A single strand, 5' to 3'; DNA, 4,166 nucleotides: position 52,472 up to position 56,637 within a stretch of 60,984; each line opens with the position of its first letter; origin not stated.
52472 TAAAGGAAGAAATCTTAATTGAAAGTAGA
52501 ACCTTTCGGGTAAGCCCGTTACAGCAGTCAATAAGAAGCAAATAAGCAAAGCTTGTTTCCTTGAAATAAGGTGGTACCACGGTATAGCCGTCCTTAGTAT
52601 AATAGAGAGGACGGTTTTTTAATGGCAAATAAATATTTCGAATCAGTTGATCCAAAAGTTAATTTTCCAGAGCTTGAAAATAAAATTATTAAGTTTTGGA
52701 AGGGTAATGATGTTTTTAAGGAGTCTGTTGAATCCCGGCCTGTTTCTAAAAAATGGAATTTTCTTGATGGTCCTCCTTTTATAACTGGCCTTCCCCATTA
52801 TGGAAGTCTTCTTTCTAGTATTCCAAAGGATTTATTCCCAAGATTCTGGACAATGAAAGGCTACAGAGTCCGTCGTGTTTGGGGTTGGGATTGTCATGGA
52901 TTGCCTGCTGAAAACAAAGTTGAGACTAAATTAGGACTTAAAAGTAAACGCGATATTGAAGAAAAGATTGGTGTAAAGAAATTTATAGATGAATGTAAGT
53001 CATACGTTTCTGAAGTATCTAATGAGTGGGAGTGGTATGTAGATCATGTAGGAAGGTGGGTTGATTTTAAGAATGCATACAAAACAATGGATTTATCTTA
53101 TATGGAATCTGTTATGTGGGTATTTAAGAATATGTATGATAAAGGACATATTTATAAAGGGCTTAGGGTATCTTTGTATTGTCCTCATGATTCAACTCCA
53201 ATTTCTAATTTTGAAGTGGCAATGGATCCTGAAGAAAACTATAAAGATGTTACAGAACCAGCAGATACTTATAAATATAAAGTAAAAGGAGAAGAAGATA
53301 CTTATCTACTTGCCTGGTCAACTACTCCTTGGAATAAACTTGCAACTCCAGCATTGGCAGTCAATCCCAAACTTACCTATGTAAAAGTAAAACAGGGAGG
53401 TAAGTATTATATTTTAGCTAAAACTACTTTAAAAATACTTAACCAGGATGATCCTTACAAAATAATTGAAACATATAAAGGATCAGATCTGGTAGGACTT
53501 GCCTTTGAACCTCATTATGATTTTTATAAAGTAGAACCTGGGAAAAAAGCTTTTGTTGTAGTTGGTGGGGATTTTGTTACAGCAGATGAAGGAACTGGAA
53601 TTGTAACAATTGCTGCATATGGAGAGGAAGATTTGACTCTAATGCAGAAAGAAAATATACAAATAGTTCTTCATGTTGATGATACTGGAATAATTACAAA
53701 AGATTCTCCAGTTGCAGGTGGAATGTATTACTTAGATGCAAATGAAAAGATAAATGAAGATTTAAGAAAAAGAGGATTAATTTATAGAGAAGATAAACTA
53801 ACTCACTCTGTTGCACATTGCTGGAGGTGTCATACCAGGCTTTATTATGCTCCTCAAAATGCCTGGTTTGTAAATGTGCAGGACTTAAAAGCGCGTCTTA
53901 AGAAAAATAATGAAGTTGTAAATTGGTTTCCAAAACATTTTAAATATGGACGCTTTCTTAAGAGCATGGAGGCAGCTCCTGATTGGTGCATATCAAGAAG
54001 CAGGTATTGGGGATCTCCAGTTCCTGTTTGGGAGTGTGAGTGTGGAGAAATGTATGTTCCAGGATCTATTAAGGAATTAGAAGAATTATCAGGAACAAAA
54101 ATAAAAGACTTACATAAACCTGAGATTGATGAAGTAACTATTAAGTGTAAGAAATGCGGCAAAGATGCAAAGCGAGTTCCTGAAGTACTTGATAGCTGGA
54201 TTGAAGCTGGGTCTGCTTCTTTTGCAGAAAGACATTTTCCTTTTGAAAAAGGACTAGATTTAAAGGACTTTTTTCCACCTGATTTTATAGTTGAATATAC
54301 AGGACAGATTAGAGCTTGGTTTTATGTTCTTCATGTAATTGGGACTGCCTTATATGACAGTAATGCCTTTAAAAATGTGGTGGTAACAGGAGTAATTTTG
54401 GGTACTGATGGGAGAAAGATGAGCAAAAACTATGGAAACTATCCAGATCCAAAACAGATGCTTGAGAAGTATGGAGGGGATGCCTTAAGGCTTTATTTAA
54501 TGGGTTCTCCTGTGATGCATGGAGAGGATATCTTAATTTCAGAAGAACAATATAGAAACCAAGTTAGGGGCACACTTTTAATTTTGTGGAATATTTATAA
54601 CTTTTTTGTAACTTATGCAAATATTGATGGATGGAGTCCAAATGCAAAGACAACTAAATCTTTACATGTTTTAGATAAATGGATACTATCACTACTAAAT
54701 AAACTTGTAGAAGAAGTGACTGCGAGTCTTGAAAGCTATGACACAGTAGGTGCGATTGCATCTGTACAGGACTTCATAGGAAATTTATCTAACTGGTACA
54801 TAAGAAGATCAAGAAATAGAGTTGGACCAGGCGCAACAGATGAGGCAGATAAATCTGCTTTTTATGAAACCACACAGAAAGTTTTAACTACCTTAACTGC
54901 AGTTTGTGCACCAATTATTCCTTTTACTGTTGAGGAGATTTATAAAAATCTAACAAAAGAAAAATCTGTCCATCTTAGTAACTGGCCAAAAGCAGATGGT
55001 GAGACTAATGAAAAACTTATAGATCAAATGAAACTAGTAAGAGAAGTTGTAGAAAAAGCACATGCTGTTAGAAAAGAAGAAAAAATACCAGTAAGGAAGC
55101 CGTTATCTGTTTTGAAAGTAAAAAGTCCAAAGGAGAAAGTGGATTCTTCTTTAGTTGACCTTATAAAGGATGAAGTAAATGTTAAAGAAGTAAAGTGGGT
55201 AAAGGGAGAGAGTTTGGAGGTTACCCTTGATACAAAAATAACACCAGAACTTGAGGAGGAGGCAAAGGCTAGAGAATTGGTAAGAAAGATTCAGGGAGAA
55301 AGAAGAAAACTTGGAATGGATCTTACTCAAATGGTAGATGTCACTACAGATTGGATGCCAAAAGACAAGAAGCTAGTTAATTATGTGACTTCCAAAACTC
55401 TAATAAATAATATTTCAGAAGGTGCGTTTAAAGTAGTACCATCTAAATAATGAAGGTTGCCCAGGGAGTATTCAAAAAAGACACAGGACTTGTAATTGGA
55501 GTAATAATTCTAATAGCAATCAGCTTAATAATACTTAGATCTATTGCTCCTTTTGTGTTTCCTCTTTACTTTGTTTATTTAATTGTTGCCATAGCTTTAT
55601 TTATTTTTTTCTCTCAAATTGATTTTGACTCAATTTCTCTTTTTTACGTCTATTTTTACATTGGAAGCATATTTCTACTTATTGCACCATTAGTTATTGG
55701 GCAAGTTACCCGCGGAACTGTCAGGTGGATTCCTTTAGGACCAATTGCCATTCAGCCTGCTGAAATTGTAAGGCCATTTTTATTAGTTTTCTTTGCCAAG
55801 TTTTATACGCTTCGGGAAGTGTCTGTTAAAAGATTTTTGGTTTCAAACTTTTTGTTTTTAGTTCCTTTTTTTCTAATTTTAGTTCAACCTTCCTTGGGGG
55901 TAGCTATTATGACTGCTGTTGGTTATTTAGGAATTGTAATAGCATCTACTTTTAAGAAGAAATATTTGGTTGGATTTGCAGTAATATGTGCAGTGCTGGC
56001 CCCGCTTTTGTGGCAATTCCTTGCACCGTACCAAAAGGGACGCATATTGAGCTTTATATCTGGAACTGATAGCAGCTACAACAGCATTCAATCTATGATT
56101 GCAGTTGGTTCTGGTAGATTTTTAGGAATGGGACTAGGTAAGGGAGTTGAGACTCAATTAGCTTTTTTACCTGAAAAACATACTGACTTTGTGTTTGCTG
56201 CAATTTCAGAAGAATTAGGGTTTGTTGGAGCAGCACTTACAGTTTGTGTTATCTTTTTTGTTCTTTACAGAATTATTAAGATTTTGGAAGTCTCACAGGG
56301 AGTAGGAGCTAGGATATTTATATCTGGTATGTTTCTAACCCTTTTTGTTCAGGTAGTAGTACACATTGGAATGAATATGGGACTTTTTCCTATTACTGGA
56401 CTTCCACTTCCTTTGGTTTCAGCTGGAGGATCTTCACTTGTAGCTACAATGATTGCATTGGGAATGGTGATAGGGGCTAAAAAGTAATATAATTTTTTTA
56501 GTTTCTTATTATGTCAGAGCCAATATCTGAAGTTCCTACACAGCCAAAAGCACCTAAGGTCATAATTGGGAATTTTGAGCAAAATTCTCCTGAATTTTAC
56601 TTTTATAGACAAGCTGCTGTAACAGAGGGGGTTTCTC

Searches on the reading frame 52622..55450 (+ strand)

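Call 11: search_protein_families(library=pfam, proteins=[window:52622-55450:+], max_evalue=0.001)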
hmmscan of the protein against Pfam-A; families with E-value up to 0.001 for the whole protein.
window:52622-55450:+ (942 aa): 4 families
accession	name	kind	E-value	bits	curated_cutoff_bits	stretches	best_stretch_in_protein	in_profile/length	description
PF00133.28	tRNA-synt_1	-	2.8e-117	392.4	22.7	1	22-633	2-409/414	tRNA synthetases class I (I, L, M and V)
PF08264.19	Anticodon_1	-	2.7e-32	112.1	25.1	1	685-830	1-146/148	Anticodon-binding domain of tRNA ligase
PF09334.17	tRNA-synt_1g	-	8.6e-18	64.7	20.1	2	52-198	8-134/391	tRNA synthetases class I (M)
PF19302.4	DUF5915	-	4.2e-08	33.4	27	1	846-916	81-151/195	Domain of unknown function (DUF5915)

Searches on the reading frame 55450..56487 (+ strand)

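Call 11: search_protein_families(library=pfam, proteins=[window:55450-56487:+], max_evalue=0.001)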
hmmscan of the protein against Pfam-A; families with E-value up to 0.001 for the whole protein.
window:55450-56487:+ (345 aa): 1 family
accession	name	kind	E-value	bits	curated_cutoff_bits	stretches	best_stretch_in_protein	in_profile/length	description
PF01098.24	FTSW_RODA_SPOVE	-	2.4e-69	234.5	26.4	1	15-342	13-349/356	Cell cycle protein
